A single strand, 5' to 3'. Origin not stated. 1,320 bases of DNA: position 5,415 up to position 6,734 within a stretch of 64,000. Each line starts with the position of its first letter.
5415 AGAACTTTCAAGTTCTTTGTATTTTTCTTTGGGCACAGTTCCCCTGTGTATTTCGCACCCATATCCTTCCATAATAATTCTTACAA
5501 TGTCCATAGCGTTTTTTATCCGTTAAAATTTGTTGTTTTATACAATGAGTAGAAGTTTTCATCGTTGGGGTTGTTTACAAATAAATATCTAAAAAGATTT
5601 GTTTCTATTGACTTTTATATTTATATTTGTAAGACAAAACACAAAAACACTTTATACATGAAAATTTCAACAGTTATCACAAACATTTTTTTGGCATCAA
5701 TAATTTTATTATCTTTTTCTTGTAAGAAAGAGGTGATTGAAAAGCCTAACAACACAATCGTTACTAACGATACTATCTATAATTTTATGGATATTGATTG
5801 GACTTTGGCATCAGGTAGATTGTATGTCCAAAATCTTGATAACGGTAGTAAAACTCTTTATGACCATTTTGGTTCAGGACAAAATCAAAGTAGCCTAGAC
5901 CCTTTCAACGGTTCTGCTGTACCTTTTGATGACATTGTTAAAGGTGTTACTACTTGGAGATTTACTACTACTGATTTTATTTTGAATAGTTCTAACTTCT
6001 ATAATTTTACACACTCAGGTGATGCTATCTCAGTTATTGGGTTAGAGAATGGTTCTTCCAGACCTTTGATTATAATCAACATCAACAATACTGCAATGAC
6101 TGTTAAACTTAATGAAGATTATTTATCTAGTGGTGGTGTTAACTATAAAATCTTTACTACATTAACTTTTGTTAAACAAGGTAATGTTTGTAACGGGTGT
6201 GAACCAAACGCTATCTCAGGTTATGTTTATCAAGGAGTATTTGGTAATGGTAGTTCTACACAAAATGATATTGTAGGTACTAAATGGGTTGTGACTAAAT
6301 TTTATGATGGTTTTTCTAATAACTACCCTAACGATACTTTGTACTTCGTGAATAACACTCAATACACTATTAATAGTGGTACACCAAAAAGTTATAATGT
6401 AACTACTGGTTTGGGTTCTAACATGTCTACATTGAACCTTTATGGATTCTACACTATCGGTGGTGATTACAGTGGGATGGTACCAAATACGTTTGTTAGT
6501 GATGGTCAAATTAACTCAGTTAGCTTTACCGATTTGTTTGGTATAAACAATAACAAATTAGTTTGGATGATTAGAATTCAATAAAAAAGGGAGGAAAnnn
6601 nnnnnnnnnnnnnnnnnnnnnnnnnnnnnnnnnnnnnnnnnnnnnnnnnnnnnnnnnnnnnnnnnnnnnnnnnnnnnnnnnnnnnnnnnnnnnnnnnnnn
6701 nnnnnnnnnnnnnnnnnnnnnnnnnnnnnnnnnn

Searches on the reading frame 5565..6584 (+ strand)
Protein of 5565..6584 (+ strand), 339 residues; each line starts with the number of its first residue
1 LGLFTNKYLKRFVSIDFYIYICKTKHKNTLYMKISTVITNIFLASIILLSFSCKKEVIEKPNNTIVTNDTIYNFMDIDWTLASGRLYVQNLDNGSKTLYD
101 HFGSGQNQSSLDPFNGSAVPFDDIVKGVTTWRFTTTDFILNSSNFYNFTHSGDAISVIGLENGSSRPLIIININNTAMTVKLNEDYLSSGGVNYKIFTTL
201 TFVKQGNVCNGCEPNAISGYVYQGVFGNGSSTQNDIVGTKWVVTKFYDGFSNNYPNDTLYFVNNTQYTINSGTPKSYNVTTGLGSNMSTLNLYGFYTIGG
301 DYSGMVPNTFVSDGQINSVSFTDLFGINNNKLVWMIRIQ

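Call 11: search_protein_families(library=pfam, proteins=[window:5565-6584:+], max_evalue=0.001)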
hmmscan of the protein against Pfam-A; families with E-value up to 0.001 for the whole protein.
window:5565-6584:+ (339 aa): 0 families

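Call 40: search_protein_families(library=phrogs, proteins=[window:5658-6581:+], max_evalue=0.001)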
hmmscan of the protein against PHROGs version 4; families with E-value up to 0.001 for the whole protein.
window:5658-6581:+ (308 aa): 0 families

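Call 76: find_homologous_proteins(query=window:5658-6581:+, max_evalue=0.001)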
Query window:5658-6581:+ (308 aa): 95 proteins with E <= 0.001 among 1349 candidates.
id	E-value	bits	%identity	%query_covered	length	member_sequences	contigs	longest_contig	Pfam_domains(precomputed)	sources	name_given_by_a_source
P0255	3.8e-194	662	97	100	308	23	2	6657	-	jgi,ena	jgi:hypothetical protein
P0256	1.3e-156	539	78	100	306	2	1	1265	-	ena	-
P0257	4.0e-153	527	76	100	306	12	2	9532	-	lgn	-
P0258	6.8e-151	520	74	100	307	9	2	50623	-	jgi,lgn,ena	jgi:hypothetical protein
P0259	9.3e-149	513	75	100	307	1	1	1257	-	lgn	-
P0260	6.4e-148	510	74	100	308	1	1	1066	-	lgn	-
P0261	7.9e-148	510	74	100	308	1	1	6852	-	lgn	-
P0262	1.0e-145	503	73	100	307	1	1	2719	-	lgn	-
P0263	2.1e-145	502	74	100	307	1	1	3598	-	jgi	-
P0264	3.0e-145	502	73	100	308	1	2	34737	-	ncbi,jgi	-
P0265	1.3e-141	490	72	100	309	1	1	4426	-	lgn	-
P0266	8.9e-127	441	66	100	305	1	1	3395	-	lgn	-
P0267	2.0e-123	430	63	100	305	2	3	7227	-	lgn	-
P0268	1.6e-122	427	62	97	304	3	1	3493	-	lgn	-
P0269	7.4e-120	418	63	97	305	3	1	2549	-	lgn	-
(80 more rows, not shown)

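Call 83: predict_structure(alignment_id=A5)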
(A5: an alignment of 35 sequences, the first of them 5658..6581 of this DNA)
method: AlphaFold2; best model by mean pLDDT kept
length: 308 residues; sequences in the alignment: 35
mean_pLDDT: 83.1   pTM: 0.52
mean pLDDT of the five models: 83.1, 82.0, 81.9, 81.8, 80.6
residues with pLDDT >= 90: 124; 70-90: 145; 50-70: 22; < 50: 17
segments of 3 or more residues with pLDDT < 50: 31-38, 197-202
pLDDT, mean of each block of 10 residues (from residue 1): 67 78 58 47 89 92 87 84 80 90 92 90 89 90 91 85 92 84 79 65 71 93 93 88 89 73 92 87 89 88 88
secondary structure, 60 per line:
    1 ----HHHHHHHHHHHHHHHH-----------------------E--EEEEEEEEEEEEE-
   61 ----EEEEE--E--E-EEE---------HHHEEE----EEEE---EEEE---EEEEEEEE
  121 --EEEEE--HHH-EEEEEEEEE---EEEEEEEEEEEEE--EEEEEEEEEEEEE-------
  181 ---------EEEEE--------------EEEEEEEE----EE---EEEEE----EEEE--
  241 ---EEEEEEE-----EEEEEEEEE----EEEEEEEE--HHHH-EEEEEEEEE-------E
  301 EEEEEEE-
elements in order: H5-20 E47-59 E65-69 E77-79 E92-94 E99-102 E106-109 E113-120 E123-127 E134-142 E146-158 E161-173 E190-194 E209-216 E226-230 E235-238 E244-250 E256-264 E269-276 H279-282 E284-292 E300-307

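Call 85: fold_search(model_id=the predicted structure, library=pdb)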
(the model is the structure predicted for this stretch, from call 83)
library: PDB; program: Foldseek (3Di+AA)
matches with E <= 10: 1084; with E <= 0.001: 3
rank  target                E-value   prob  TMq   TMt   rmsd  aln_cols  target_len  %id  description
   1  4kh8                  2.1e-04  0.98  0.20  0.20  20.0       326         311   12  Crystal structure of a Lipocalin-like protein (EF0376) from Enterococcus faecalis V583 at 1.60 A resolution (released 2013-05-15)
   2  5kkx_B                5.9e-04  0.92  0.19  0.23  18.9       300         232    9  Crystal structure of a TbpB C-lobe mutant from Neisseria meningitidis M982 (released 2017-07-19)
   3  4nw4                  6.6e-04  0.97  0.22  0.24  20.0       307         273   13  Crystal structure of a DUF4822 family protein (EF0375) from Enterococcus faecalis V583 at 1.85 A resolution (released 2014-02-19)
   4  6ap4_D                6.7e-03  0.30  0.13  0.11  20.6       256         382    7  Crystal structure of the DNA polymerase III subunit beta from Acinetobacter baumannii (released 2017-12-20)
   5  6ap4_C                1.4e-02  0.20  0.13  0.11  20.1       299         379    9  Crystal structure of the DNA polymerase III subunit beta from Acinetobacter baumannii (released 2017-12-20)
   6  5kkx_A                1.6e-02  0.38  0.17  0.21  19.1       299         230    9  Crystal structure of a TbpB C-lobe mutant from Neisseria meningitidis M982 (released 2017-07-19)
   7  2hlv                  2.0e-02  0.94  0.19  0.35  14.2       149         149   11  Bovine Odorant Binding Protein deswapped triple mutant (released 2008-03-25)
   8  7umj                  2.1e-02  0.33  0.17  0.19  18.1       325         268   13  Crystal structure of recombinant Solieria filiformis lectin (rSfL) (released 2023-10-11)
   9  4iab_D                2.9e-02  0.75  0.17  0.35  12.7       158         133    9  Crystal structure of a putative monosaccharide binding protein (BACUNI_03039) from Bacteroides uniformis ATCC 8492 at  (released 2013-02-27)
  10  4gu8_F                2.9e-02  0.25  0.16  0.17  17.7       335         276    7  Crystal Structure of Burkholderia oklahomensis agglutinin (BOA) (released 2013-05-08)
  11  1h91_A                3.7e-02  0.91  0.20  0.31  13.8       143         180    9  The crystal structure of lobster apocrustacyanin A1 using softer X-rays. (released 2001-09-06)
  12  1s2p_A                4.7e-02  0.82  0.20  0.30  11.5       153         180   11  The structure and refinement of apocrustacyanin C2 to 1.3A resolution and the search for differences between this prot (released 2004-03-02)
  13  6ap4_H                4.7e-02  0.12  0.12  0.10  19.3       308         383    7  Crystal structure of the DNA polymerase III subunit beta from Acinetobacter baumannii (released 2017-12-20)
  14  4gzv_C                5.0e-02  0.72  0.18  0.36  13.0       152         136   10  Crystal structure of a lipocalin family protein (BACOVA_00364) from Bacteroides ovatus ATCC 8483 at 1.95 A resolution (released 2012-11-07)
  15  4iab_B                5.2e-02  0.69  0.18  0.36  13.1       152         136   10  Crystal structure of a putative monosaccharide binding protein (BACUNI_03039) from Bacteroides uniformis ATCC 8492 at  (released 2013-02-27)
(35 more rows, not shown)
